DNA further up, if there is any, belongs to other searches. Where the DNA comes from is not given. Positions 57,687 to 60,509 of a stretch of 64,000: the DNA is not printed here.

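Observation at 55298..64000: Tandem array of at least four secreted HEAT-repeat + beta-propeller paralogs with conserved spacers and decaying copies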

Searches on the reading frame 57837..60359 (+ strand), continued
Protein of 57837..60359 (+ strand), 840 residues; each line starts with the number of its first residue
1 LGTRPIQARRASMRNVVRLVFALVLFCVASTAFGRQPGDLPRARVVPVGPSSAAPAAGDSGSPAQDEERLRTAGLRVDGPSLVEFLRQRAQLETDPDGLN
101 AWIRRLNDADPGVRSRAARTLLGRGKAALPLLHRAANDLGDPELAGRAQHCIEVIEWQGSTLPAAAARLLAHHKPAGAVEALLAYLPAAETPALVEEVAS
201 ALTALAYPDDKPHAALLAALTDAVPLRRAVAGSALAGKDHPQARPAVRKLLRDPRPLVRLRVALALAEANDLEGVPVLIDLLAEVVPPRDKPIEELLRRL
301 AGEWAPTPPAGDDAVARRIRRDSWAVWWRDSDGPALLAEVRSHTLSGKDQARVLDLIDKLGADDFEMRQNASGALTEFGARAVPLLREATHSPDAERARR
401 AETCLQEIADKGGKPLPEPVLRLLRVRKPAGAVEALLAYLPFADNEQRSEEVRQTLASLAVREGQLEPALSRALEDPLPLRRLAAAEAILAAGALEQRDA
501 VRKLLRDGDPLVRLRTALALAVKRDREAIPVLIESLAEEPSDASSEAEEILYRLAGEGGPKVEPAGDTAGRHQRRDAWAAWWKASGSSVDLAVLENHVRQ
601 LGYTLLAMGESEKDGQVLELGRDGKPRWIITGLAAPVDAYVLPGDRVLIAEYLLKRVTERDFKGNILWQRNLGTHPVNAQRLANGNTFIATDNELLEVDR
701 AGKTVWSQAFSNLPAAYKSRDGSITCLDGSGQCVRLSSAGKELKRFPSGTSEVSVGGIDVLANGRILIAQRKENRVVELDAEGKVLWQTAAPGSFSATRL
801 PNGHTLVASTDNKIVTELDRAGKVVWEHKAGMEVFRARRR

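Call 20: find_homologous_proteins(query=window:57873-60356:+, max_evalue=1e-10)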
Query window:57873-60356:+ (828 aa): 866 proteins with E <= 1e-10 among 8000 candidates; the best 120 are listed.
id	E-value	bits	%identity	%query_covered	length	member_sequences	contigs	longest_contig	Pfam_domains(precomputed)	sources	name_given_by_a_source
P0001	0.0e+0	1320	76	100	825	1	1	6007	PF13360.14,PF02985.29,PF14269.13,PF13646.13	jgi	-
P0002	0.0e+0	1288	75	100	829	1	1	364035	PF13360.14,PF02985.29,PF13646.13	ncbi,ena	-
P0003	0.0e+0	1251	73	100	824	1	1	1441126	PF13360.14,PF02985.29,PF14269.13,PF13646.13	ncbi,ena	-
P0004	0.0e+0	1251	72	100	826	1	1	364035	PF13360.14,PF13646.13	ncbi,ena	-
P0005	0.0e+0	1226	72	100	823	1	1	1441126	PF13360.14,PF02985.29,PF13646.13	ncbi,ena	-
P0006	0.0e+0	1115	68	94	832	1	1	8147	PF13360.14,PF13646.13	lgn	-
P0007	0.0e+0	1047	62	100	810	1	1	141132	PF13360.14,PF02985.29,PF14269.13,PF13646.13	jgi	jgi:HEAT repeat protein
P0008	0.0e+0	1014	76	77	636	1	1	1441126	PF02985.29,PF13646.13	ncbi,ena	-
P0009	8.4e-298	1008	63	94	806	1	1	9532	PF13360.14,PF02985.29,PF14269.13,PF13646.13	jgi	jgi:HEAT repeat protein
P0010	2.1e-295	1001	59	100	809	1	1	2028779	PF13360.14,PF02985.29,PF14269.13,PF13646.13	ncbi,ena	-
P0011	2.2e-268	911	58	95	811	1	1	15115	PF13360.14,PF02985.29,PF13646.13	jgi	jgi:HEAT repeat protein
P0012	5.3e-265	900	77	68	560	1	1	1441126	PF13360.14,PF13646.13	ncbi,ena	-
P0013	4.9e-262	890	57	95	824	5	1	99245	PF13360.14,PF14269.13,PF13646.13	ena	-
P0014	8.2e-260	883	58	95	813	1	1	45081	PF02985.29,PF13646.13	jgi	jgi:HEAT repeat protein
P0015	2.8e-250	851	55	100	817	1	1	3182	PF13360.14,PF02985.29,PF14269.13,PF13646.13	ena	-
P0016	2.2e-249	848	53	94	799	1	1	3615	PF13360.14,PF02985.29,PF14269.13,PF13646.13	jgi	jgi:HEAT repeat protein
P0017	1.3e-247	843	53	95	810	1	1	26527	PF13360.14,PF02985.29,PF14269.13,PF13646.13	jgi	jgi:HEAT repeat protein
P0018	1.5e-247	842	54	94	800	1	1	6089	PF02985.29,PF14269.13,PF13646.13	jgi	jgi:HEAT repeat protein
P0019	3.1e-247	841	55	93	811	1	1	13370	PF13360.14,PF02985.29,PF14269.13,PF13646.13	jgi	jgi:HEAT repeat protein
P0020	8.5e-247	840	66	75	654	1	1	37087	PF13646.13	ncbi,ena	-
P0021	2.2e-244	832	54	94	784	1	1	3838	PF13360.14,PF02985.29,PF14269.13,PF05935.18,PF13646.13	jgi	jgi:HEAT repeat protein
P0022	3.4e-243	828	53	94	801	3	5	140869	PF02985.29,PF14269.13,PF13646.13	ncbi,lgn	-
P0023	4.4e-241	821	53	99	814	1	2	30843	PF13360.14,PF02985.29,PF14269.13,PF13646.13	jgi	jgi:HEAT repeat protein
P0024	5.6e-240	817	52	94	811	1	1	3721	PF13360.14,PF14269.13,PF05935.18,PF13646.13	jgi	jgi:HEAT repeat protein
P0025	1.6e-238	812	54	94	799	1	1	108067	PF13360.14,PF02985.29,PF13646.13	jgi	jgi:HEAT repeat protein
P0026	1.3e-235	803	54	93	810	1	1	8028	PF13360.14,PF02985.29,PF14269.13,PF13646.13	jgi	jgi:HEAT repeat protein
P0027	2.2e-234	799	52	96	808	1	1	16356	PF13360.14,PF02985.29,PF13646.13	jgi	jgi:HEAT repeat protein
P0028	3.1e-234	798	53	94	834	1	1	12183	PF13360.14,PF02985.29,PF13646.13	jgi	jgi:HEAT repeat protein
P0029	4.0e-234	798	52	96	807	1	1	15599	PF02985.29,PF13646.13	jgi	jgi:HEAT repeat protein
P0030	2.2e-233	795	52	96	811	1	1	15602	PF13360.14,PF02985.29,PF14269.13,PF13646.13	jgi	jgi:HEAT repeat protein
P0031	1.2e-232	793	53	94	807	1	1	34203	PF13360.14,PF02985.29,PF13646.13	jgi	jgi:HEAT repeat protein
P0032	1.2e-232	793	53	96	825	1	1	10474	PF13360.14,PF02985.29,PF14269.13,PF13646.13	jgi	jgi:HEAT repeat protein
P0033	1.3e-231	790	53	94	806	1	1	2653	PF13360.14,PF02985.29,PF13646.13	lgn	-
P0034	7.0e-231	787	91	49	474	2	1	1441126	PF13646.13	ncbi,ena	-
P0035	9.5e-231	787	52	94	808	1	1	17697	PF13360.14,PF02985.29,PF14269.13,PF13646.13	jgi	jgi:HEAT repeat protein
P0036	2.6e-230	785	52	94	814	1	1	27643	PF13360.14,PF02985.29,PF13646.13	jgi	jgi:HEAT repeat protein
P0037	6.0e-230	784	79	57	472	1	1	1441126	PF13360.14,PF13570.14,PF14269.13,PF13646.13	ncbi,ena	-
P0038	7.1e-230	784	51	95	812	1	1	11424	PF13360.14,PF02985.29,PF05935.18,PF13646.13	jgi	jgi:HEAT repeat protein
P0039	1.2e-229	783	52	94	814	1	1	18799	PF13360.14,PF02985.29,PF05935.18,PF13646.13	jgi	jgi:HEAT repeat protein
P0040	1.7e-229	783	52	93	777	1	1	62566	PF13360.14,PF02985.29,PF14269.13,PF13646.13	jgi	jgi:HEAT repeat protein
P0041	1.0e-227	777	55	94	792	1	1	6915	PF14269.13,PF13646.13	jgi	jgi:HEAT repeat protein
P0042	5.6e-227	774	52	94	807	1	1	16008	PF13360.14,PF02985.29,PF13646.13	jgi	jgi:HEAT repeat protein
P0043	2.3e-226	772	52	94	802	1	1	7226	PF13360.14,PF02985.29,PF14269.13,PF13646.13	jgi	jgi:HEAT repeat protein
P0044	5.5e-225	768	50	96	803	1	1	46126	PF13360.14,PF02985.29,PF14269.13,PF13646.13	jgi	jgi:HEAT repeat protein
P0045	2.6e-224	765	50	95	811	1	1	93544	PF13360.14,PF02985.29,PF14269.13,PF05935.18,PF13646.13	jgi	jgi:HEAT repeat protein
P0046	1.2e-223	763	53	95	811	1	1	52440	PF13360.14,PF02985.29,PF14269.13,PF13646.13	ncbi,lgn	-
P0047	3.9e-222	758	51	94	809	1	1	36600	PF13360.14,PF02985.29,PF13646.13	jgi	jgi:HEAT repeat protein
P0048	7.7e-222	757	50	94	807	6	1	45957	PF14269.13,PF13646.13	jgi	jgi:HEAT repeat protein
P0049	2.3e-221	756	51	94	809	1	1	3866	PF13360.14,PF02985.29,PF14269.13,PF13646.13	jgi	jgi:HEAT repeat protein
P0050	4.0e-221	755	52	95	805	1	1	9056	PF13360.14,PF02985.29,PF13646.13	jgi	jgi:HEAT repeat protein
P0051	1.4e-220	753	50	94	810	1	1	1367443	PF13360.14,PF13646.13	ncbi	-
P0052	1.5e-220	753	52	94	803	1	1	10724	PF13360.14,PF02985.29,PF14269.13,PF13646.13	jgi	jgi:HEAT repeat protein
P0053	2.8e-220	752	50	94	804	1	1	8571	PF13360.14,PF02985.29,PF14269.13,PF05935.18,PF13646.13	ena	-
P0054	5.8e-220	751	50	96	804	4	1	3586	PF13360.14,PF02985.29,PF14269.13,PF13646.13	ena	-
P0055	7.3e-220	751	51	94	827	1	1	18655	PF13360.14,PF02985.29,PF13646.13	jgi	jgi:HEAT repeat protein/outer membrane protein assembly factor BamB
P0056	7.9e-220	751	49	94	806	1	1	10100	PF02985.29,PF14269.13,PF13646.13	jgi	jgi:HEAT repeat protein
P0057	1.9e-219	749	49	94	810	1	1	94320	PF13360.14,PF14269.13,PF05935.18,PF13646.13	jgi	jgi:HEAT repeat protein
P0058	6.2e-219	748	51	96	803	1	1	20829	PF13360.14,PF14269.13,PF05935.18,PF13646.13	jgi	jgi:HEAT repeat protein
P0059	6.7e-219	747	51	94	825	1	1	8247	PF13360.14,PF13646.13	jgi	jgi:HEAT repeat protein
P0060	1.9e-218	746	52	93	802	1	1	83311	PF13360.14,PF02985.29,PF13646.13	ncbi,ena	-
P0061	2.0e-218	746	51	95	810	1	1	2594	PF13360.14,PF02985.29,PF13646.13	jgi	jgi:HEAT repeat protein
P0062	2.2e-218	746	49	94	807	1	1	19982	PF13360.14,PF02985.29,PF13646.13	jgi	jgi:HEAT repeat protein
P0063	3.5e-218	745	51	94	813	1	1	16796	PF13360.14,PF02985.29,PF03130.23,PF13646.13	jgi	jgi:HEAT repeat protein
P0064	7.6e-218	744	49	95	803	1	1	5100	PF13360.14,PF14269.13,PF05935.18,PF13646.13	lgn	-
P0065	9.3e-218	744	50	94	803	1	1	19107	PF13360.14,PF02985.29,PF14269.13,PF05935.18,PF13646.13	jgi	jgi:HEAT repeat protein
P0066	1.2e-217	743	49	94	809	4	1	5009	PF13360.14,PF14269.13,PF05935.18,PF13646.13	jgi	jgi:HEAT repeat protein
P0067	2.4e-217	742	49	95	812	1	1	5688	PF13360.14,PF02985.29,PF14269.13,PF05935.18,PF13646.13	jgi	jgi:HEAT repeat protein/outer membrane protein assembly factor BamB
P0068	9.6e-217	740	51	96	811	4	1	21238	PF02985.29,PF14269.13,PF05935.18,PF13646.13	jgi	jgi:HEAT repeat protein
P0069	2.3e-216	739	50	95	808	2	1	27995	PF13360.14,PF13646.13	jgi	-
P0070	3.3e-216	739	49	94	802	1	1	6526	PF13360.14,PF02985.29,PF13646.13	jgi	jgi:HEAT repeat protein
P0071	3.6e-216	738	48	96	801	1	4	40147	PF13360.14,PF02985.29,PF14269.13,PF05935.18,PF13646.13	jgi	jgi:HEAT repeat protein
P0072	5.6e-216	738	49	95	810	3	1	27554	PF13360.14,PF02985.29,PF14269.13,PF13646.13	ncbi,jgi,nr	ncbi:MAG TPA: HEAT repeat domain-containing protein [Gemmataceae bacterium]|nr:HEAT repeat domain-co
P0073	5.9e-216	738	50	94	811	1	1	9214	PF13360.14,PF02985.29,PF14269.13,PF05935.18,PF13646.13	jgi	jgi:HEAT repeat protein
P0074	7.9e-216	737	48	96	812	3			PF13360.14,PF14269.13,PF05935.18,PF13646.13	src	-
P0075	2.6e-215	736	49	95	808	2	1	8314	PF13360.14,PF02985.29,PF14269.13,PF01436.28,PF13646.13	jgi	jgi:HEAT repeat protein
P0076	1.4e-214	733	51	94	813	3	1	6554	PF13360.14,PF02985.29,PF13646.13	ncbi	-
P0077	1.5e-214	733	50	94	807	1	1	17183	PF13360.14,PF02985.29,PF05935.18,PF13646.13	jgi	jgi:HEAT repeat protein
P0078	2.1e-214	733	49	94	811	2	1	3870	PF13360.14,PF14269.13,PF05935.18,PF13646.13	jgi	-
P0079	2.1e-214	733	48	96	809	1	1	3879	PF13360.14,PF14269.13,PF13646.13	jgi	jgi:HEAT repeat protein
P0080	2.6e-214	732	49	95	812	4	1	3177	PF13360.14,PF14269.13,PF05935.18,PF13646.13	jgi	-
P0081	3.5e-214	732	49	94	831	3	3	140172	PF13360.14,PF14269.13,PF05935.18,PF13646.13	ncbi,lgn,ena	-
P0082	5.8e-214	731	51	94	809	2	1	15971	PF13360.14,PF02985.29,PF14269.13,PF05935.18,PF13646.13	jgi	jgi:HEAT repeat protein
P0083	6.8e-214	731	49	95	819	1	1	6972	PF13360.14,PF02985.29,PF13570.14,PF14269.13,PF05935.18,PF13646.13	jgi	jgi:HEAT repeat protein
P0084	7.8e-214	731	51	94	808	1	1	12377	PF02985.29,PF14269.13,PF13646.13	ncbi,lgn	-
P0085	2.4e-213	729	49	95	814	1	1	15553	PF13360.14,PF02985.29,PF14269.13,PF05935.18,PF01602.27,PF13646.13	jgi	jgi:HEAT repeat protein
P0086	3.4e-213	729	48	94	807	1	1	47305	PF13360.14,PF02985.29,PF13646.13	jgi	jgi:HEAT repeat protein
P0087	8.5e-213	727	50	96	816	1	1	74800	PF13360.14,PF02985.29,PF13646.13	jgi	jgi:HEAT repeat protein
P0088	1.2e-212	727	48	95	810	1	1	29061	PF13360.14,PF14269.13,PF05935.18,PF13646.13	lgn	-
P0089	1.6e-212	726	48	95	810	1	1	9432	PF13360.14,PF14269.13,PF05935.18,PF13646.13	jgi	jgi:HEAT repeat protein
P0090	2.3e-212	726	51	94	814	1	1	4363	PF02985.29,PF14269.13,PF05935.18,PF13646.13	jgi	jgi:HEAT repeat protein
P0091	5.5e-212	725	49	94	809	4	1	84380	PF13360.14,PF14269.13,PF05935.18,PF13646.13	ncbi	ncbi:MAG TPA: HEAT repeat domain-containing protein [Gemmataceae bacterium]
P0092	5.8e-212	725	49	96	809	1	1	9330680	PF13360.14,PF02985.29,PF13646.13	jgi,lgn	jgi:HEAT repeat protein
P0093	1.2e-211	724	50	94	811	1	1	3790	PF13360.14,PF23381.2,PF14269.13,PF05935.18,PF13646.13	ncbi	-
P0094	1.4e-211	723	48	94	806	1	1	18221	PF13360.14,PF02985.29,PF14269.13,PF05935.18,PF13646.13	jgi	jgi:HEAT repeat protein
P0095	1.9e-211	723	50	94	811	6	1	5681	PF13360.14,PF05935.18,PF13646.13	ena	-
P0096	1.9e-211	723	49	94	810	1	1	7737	PF13360.14,PF14269.13,PF05935.18,PF13646.13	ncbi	ncbi:MAG: HEAT repeat domain-containing protein [Gemmataceae bacterium]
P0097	2.8e-211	722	49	92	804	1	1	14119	PF13360.14,PF02985.29,PF14269.13,PF13646.13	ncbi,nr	ncbi:MAG TPA: HEAT repeat domain-containing protein [Gemmataceae bacterium]|nr:HEAT repeat domain-co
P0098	3.8e-211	722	49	94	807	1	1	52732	PF13360.14,PF02985.29,PF13646.13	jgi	jgi:HEAT repeat protein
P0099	5.6e-211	721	51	96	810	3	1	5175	PF13360.14,PF02985.29,PF13646.13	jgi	jgi:HEAT repeat protein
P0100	1.9e-210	720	50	94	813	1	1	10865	PF13360.14,PF02985.29,PF14269.13,PF13646.13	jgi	jgi:HEAT repeat protein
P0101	2.5e-210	719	50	94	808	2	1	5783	PF13360.14,PF14269.13,PF13646.13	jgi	jgi:HEAT repeat protein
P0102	3.9e-210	718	48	95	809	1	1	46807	PF13360.14,PF02985.29,PF14269.13,PF13646.13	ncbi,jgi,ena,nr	ncbi:MAG TPA: HEAT repeat domain-containing protein [Gemmataceae bacterium]|nr:HEAT repeat domain-co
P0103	7.4e-210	718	49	95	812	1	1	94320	PF13360.14,PF14269.13,PF05935.18,PF13646.13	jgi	jgi:HEAT repeat protein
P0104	1.1e-209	717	48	95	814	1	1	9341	PF13360.14,PF14269.13,PF05935.18,PF13646.13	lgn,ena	-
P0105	1.1e-209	717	49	94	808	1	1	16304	PF13360.14,PF02985.29,PF14269.13,PF13646.13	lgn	-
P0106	1.2e-209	717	49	94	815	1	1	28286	PF13360.14,PF02985.29,PF14269.13,PF13646.13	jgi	jgi:HEAT repeat protein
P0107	3.2e-209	715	49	94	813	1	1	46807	PF13360.14,PF02985.29,PF14269.13,PF13646.13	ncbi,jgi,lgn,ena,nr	ncbi:MAG TPA: HEAT repeat domain-containing protein [Gemmataceae bacterium]|nr:HEAT repeat domain-co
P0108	3.3e-209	715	49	93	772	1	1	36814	PF13360.14,PF02985.29,PF05935.18,PF13646.13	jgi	jgi:HEAT repeat protein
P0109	4.3e-209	715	48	95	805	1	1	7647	PF13360.14,PF02985.29,PF14269.13,PF05935.18,PF13646.13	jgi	jgi:HEAT repeat protein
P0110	5.3e-209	715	50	94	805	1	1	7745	PF13360.14,PF02985.29,PF14269.13,PF13646.13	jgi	jgi:HEAT repeat protein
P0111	4.1e-208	712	48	94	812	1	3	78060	PF13360.14,PF14269.13,PF13646.13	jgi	jgi:HEAT repeat protein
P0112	5.8e-208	711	47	94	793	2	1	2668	PF13360.14,PF02985.29,PF14269.13,PF13646.13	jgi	jgi:HEAT repeat protein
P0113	8.7e-208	711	48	96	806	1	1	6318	PF13646.13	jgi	jgi:HEAT repeat protein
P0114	2.8e-207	709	47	99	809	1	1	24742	PF13360.14,PF02985.29,PF14269.13,PF05935.18,PF13646.13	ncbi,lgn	-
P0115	4.3e-207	708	46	94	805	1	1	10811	PF13360.14,PF02985.29,PF03130.23,PF14269.13,PF05935.18,PF13646.13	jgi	jgi:HEAT repeat protein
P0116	4.6e-207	708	46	94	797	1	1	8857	PF13360.14,PF02985.29,PF14269.13,PF13646.13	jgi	jgi:HEAT repeat protein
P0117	7.1e-207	708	49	95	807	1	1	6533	PF13360.14,PF02985.29,PF13570.14,PF14269.13,PF05935.18,PF13646.13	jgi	jgi:HEAT repeat protein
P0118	8.9e-207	707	49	95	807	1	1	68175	PF02985.29,PF13646.13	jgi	jgi:HEAT repeat protein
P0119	1.0e-206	707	49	94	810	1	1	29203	PF13360.14,PF13646.13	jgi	jgi:HEAT repeat protein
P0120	1.1e-206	707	47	94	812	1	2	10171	PF13360.14,PF14269.13,PF13646.13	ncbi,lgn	-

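Call 22: find_encoding_contigs(protein=P0008, flank=10000, max_places=3)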
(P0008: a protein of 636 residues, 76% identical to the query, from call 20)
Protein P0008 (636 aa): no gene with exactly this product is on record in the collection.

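Call 23: find_encoding_contigs(protein=P0003, flank=10000, max_places=3)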
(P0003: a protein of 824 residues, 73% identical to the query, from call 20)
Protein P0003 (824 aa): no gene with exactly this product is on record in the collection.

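Call 24: list_cluster_members(proteins=[P0003, P0008, P0034, P0002])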
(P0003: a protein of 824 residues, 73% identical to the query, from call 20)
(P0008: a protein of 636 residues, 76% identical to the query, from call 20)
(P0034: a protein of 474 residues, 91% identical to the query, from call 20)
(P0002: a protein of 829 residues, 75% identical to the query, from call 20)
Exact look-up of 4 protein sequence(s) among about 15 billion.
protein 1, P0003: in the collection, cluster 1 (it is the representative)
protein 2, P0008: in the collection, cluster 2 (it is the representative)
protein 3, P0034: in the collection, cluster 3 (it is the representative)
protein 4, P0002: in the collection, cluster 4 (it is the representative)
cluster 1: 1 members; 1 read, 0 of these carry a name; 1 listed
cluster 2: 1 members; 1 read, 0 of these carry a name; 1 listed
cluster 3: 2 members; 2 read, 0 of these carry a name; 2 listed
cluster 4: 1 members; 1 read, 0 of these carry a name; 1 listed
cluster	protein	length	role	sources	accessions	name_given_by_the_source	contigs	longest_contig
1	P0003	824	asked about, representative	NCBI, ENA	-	-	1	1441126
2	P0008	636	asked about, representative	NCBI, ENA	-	-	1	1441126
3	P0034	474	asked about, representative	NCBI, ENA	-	-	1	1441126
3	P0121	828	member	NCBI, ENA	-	-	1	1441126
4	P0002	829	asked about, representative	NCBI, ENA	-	-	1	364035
